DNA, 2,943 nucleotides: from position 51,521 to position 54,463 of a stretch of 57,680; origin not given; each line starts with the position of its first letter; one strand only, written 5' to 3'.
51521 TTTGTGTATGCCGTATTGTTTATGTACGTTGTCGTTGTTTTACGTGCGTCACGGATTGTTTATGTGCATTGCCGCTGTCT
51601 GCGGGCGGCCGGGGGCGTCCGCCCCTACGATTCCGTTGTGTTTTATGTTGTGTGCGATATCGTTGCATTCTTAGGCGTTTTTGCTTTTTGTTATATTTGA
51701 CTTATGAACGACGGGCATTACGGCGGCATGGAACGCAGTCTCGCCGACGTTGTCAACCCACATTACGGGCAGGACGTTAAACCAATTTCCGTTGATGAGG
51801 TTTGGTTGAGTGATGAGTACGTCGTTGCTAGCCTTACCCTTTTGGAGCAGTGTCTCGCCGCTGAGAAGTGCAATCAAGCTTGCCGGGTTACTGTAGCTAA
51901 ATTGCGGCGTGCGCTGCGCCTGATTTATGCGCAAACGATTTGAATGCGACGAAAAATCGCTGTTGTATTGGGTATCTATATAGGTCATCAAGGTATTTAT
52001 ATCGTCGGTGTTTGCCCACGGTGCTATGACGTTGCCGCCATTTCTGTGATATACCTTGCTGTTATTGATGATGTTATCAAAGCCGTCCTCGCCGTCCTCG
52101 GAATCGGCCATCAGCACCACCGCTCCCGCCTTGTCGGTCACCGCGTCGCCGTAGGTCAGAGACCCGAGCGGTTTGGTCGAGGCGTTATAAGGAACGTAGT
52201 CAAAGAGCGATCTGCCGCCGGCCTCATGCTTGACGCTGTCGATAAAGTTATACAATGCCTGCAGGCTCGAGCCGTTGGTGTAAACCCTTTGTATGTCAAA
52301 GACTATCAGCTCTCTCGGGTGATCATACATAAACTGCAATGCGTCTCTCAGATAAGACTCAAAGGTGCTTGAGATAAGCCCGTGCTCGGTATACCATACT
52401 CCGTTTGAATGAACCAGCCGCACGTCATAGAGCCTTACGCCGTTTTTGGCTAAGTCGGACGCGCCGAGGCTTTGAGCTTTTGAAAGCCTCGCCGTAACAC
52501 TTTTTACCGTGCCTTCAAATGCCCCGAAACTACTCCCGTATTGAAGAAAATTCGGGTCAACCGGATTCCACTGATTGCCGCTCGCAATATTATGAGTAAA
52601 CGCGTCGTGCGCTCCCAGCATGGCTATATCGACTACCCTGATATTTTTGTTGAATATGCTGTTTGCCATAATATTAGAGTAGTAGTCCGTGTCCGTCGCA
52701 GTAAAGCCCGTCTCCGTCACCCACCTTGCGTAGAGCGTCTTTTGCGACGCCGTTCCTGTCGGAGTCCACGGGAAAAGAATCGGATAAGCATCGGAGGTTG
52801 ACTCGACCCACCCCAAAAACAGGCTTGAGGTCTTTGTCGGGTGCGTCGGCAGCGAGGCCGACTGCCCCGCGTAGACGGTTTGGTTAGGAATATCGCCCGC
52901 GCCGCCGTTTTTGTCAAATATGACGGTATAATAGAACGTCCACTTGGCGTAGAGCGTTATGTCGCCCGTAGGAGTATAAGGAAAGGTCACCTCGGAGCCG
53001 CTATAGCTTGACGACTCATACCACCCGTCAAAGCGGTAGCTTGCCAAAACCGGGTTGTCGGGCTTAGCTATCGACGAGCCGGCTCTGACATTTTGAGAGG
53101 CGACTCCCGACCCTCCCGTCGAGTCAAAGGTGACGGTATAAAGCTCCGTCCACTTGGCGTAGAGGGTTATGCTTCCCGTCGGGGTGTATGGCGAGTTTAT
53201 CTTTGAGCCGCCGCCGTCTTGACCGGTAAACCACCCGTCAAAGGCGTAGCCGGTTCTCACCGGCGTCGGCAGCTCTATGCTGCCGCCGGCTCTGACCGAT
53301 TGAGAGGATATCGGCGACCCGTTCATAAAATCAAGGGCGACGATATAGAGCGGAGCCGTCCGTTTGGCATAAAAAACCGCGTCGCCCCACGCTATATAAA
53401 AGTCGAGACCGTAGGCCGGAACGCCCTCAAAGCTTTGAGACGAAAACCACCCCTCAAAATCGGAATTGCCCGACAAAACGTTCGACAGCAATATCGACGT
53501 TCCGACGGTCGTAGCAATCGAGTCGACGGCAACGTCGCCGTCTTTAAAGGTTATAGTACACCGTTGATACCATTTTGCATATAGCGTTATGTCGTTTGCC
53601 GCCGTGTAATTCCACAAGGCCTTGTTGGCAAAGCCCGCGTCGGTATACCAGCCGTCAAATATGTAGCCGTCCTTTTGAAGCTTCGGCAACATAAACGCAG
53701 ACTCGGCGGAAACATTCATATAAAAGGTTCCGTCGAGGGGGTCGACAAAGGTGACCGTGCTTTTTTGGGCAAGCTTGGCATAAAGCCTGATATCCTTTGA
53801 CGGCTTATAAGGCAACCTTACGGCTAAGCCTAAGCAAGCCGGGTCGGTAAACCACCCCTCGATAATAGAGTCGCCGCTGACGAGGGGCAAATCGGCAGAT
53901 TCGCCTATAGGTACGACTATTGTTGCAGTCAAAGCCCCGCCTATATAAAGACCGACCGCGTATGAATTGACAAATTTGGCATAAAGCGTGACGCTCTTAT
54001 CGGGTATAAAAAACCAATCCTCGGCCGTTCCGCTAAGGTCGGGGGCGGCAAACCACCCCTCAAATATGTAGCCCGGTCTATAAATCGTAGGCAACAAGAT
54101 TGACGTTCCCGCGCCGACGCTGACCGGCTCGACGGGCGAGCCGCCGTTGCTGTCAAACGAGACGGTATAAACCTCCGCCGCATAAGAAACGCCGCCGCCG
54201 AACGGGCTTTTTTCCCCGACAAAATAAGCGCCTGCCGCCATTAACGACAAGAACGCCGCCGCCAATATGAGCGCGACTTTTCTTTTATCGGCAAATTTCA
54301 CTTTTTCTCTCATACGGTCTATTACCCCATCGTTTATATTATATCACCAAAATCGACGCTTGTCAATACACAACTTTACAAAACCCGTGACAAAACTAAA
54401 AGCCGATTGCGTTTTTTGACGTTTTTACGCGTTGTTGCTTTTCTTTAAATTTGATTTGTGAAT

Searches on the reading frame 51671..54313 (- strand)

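Call 70: search_protein_families(library=pfam, proteins=[window:51671-54313:-], max_evalue=0.001)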
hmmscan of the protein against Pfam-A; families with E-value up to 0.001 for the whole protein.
window:51671-54313:- (880 aa): 2 families
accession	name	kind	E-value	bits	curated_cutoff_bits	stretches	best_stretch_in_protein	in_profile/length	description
PF09479.16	Flg_new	-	2.1e-74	246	27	5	392-457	1-65/65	Listeria-Bacteroides repeat domain (List_Bact_rpt)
PF18998.6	Flg_new_2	-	4.3e-05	23.9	23.6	0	52-115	4-70/73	Divergent InlB B-repeat domain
